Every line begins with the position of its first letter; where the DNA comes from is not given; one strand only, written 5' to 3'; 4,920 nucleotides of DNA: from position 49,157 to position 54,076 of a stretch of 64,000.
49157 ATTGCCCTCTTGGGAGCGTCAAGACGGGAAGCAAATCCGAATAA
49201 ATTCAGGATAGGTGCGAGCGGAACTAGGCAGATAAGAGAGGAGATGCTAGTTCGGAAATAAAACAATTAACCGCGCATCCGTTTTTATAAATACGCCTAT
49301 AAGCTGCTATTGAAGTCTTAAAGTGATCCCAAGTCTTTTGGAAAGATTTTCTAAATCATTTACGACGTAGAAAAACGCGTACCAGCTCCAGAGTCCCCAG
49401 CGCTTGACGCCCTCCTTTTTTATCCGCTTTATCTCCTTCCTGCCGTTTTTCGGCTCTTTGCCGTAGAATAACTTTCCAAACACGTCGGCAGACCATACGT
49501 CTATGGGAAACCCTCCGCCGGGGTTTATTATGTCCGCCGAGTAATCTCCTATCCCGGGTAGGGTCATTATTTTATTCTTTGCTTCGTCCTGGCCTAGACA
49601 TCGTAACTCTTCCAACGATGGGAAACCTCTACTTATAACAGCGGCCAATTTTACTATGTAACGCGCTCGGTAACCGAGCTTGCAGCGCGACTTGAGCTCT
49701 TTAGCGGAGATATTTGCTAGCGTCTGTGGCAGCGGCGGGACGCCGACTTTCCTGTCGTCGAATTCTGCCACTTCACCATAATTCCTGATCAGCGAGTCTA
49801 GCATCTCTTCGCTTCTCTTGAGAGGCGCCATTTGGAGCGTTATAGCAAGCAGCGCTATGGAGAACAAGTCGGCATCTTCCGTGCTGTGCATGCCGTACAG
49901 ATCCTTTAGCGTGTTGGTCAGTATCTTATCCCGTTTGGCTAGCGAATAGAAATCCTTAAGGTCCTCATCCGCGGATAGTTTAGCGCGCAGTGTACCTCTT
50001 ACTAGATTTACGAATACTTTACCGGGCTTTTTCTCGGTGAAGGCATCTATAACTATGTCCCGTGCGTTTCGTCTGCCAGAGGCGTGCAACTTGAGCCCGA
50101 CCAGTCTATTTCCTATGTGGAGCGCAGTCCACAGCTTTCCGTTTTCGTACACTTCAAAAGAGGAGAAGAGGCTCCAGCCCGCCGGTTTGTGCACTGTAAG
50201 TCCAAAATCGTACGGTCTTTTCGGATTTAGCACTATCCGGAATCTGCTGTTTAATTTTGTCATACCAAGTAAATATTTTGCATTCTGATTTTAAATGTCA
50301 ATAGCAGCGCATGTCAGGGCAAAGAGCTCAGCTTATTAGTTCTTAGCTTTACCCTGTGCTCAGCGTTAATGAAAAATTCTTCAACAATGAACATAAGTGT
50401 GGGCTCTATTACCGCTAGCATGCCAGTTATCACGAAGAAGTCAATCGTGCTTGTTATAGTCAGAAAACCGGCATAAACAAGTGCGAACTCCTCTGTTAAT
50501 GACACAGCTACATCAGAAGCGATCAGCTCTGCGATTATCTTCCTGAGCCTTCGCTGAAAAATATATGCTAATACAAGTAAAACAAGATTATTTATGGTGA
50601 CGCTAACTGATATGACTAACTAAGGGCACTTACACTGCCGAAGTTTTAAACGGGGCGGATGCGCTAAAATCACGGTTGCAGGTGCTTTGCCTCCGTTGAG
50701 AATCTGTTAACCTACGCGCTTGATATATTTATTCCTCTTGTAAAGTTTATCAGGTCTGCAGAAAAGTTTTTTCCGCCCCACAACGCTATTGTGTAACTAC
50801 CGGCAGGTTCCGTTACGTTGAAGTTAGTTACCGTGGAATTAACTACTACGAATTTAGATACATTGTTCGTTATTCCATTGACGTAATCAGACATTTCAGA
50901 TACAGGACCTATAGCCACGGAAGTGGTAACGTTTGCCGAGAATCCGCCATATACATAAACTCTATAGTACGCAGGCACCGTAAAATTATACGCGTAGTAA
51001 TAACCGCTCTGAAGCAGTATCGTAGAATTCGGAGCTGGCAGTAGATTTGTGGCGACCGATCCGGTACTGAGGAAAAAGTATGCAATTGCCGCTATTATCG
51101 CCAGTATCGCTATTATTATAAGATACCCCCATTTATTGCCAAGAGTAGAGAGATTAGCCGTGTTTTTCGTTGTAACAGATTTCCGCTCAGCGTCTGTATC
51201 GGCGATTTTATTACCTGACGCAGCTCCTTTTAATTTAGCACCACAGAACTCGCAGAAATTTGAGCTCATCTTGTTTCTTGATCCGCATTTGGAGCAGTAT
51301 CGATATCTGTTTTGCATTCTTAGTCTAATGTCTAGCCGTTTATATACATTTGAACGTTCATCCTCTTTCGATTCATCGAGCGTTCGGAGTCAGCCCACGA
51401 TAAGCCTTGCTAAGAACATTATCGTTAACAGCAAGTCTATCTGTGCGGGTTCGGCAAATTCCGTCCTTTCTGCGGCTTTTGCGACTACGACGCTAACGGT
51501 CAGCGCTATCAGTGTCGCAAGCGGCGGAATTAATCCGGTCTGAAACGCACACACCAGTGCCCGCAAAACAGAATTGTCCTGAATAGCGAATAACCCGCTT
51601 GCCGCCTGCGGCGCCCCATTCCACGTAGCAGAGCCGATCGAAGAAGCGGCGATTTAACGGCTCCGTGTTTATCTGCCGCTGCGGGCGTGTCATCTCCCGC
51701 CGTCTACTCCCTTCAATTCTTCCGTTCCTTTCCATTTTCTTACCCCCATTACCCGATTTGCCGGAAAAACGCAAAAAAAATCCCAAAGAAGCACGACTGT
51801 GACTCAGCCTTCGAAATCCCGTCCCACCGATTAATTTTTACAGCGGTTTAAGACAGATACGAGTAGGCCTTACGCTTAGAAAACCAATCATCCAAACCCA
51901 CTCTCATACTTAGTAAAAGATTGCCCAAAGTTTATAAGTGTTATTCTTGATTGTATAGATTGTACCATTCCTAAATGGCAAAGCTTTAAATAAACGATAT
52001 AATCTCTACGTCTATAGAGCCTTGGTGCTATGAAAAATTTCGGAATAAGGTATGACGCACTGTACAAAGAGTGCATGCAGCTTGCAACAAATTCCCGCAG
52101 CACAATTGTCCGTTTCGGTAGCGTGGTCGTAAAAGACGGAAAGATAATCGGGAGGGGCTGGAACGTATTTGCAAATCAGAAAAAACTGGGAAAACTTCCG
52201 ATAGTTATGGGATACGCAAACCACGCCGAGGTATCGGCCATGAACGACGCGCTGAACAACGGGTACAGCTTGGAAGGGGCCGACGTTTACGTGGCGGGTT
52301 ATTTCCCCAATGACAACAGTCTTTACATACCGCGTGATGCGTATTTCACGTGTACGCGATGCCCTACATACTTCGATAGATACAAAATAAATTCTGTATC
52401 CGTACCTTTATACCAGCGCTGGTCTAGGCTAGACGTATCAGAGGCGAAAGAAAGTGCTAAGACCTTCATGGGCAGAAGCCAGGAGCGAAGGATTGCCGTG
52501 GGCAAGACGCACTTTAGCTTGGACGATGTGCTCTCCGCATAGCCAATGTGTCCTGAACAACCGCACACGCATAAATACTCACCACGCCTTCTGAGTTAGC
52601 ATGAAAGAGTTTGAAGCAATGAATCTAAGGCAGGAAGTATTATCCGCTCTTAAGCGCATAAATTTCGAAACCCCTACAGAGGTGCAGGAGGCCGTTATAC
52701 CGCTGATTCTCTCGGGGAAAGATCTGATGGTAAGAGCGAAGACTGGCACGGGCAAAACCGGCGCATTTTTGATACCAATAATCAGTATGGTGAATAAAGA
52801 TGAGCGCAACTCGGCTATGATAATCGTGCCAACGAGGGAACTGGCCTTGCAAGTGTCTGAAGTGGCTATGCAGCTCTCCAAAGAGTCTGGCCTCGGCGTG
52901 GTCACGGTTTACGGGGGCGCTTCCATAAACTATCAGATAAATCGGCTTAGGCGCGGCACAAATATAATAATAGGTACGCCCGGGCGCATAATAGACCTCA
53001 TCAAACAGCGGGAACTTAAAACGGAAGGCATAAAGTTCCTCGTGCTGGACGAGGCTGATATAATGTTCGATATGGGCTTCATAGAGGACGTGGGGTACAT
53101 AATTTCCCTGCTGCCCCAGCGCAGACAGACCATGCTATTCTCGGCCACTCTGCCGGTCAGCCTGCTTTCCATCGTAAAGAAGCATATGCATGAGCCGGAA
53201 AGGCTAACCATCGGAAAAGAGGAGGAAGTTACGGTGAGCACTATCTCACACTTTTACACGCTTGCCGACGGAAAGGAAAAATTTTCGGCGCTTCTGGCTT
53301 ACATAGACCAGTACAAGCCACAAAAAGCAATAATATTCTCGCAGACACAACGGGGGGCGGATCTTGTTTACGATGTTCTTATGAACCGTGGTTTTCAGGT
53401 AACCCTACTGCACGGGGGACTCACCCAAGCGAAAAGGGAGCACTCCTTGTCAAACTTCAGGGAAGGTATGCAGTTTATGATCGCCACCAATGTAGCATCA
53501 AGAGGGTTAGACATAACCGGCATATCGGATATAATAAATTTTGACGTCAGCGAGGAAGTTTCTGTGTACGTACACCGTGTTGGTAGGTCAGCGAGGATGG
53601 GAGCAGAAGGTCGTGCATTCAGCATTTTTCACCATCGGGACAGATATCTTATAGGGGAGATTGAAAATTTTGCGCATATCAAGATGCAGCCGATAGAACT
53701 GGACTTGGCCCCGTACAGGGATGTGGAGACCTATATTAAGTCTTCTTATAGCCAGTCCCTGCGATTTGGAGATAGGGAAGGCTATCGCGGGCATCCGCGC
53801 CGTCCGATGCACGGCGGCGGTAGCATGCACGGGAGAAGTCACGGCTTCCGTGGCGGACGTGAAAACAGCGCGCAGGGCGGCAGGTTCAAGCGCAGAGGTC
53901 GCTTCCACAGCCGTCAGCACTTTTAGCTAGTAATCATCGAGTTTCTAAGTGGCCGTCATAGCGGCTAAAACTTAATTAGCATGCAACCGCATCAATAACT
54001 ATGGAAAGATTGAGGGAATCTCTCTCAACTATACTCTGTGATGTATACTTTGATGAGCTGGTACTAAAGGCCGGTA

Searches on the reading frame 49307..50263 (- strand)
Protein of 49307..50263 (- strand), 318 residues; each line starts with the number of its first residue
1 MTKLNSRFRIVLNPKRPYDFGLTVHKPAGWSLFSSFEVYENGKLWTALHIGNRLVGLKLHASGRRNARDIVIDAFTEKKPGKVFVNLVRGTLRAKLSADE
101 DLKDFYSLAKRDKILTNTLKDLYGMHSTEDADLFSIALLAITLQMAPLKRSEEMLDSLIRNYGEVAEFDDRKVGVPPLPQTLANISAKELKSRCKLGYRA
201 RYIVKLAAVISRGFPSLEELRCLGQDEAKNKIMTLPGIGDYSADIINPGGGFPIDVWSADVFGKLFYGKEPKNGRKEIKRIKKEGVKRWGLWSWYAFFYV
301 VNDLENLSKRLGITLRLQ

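Call 12: search_protein_families(library=pfam, proteins=[window:49307-50263:-], max_evalue=0.0001)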
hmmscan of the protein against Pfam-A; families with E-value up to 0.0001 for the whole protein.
window:49307-50263:- (318 aa): 0 families

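Call 76: search_protein_families(library=ncbifam, proteins=[window:49307-50263:-], max_evalue=0.00001)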
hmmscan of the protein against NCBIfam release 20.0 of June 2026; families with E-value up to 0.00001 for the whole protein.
window:49307-50263:- (318 aa): 1 family
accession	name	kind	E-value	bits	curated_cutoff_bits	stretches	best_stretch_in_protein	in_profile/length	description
TIGR00588.1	ogg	subfamily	1.4e-13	50.7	397.85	1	92-277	78-271/310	8-oxoguanine DNA-glycosylase (ogg)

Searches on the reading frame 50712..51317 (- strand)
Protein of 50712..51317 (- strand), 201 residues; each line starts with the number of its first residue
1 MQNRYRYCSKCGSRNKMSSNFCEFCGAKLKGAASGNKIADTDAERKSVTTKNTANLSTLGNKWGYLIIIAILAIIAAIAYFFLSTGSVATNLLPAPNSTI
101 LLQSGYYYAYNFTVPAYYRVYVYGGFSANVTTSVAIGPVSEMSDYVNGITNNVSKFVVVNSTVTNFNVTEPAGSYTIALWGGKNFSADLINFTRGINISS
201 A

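Call 12: search_protein_families(library=pfam, proteins=[window:50712-51317:-], max_evalue=0.0001)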
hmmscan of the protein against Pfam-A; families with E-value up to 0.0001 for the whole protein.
window:50712-51317:- (201 aa): 1 family
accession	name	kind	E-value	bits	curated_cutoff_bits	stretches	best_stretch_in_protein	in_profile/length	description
PF13240.11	Zn_Ribbon_1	-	1.2e-06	28.6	25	1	7-29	1-23/23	zinc-ribbon domain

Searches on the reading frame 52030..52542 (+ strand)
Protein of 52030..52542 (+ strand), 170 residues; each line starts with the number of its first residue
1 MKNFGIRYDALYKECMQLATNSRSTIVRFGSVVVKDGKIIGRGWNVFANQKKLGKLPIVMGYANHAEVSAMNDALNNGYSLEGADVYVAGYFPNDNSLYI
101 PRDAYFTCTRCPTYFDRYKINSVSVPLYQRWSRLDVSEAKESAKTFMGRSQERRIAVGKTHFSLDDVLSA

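Call 12: search_protein_families(library=pfam, proteins=[window:52030-52542:+], max_evalue=0.0001)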
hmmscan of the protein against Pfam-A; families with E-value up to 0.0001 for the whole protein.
window:52030-52542:+ (170 aa): 2 families
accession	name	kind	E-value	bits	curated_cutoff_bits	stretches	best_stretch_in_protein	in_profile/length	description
PF00383.29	dCMP_cyt_deam_1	-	1e-10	41.8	25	1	10-123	6-98/102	Cytidine and deoxycytidylate deaminase zinc-binding region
PF14437.12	MafB19-deam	-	9.4e-05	22.8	27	0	16-88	11-77/142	MafB19-like deaminase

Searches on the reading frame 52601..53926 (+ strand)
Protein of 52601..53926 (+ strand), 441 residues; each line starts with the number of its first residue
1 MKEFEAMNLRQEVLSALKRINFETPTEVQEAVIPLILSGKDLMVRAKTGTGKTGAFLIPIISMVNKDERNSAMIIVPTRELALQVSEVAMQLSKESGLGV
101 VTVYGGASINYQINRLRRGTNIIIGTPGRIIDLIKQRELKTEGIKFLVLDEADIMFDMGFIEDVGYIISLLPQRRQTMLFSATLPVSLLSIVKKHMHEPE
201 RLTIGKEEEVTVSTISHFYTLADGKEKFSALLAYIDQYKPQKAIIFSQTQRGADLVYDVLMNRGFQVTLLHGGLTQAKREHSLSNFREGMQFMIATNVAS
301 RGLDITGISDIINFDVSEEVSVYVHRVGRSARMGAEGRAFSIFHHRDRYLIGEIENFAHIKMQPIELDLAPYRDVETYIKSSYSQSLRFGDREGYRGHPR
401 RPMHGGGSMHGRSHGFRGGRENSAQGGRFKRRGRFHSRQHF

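Call 12: search_protein_families(library=pfam, proteins=[window:52601-53926:+], max_evalue=0.0001)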
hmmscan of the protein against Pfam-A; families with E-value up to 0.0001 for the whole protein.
window:52601-53926:+ (441 aa): 3 families
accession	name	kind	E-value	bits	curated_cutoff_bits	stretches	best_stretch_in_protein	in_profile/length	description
PF00270.35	DEAD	-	3.9e-48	163.8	26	1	26-186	1-162/167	DEAD/DEAH box helicase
PF00271.37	Helicase_C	-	1.4e-28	99.8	23.5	1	226-334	1-110/110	Helicase conserved C-terminal domain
PF04851.21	ResIII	-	3.5e-06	27.4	22.5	1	38-152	22-134/164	Type III restriction enzyme, res subunit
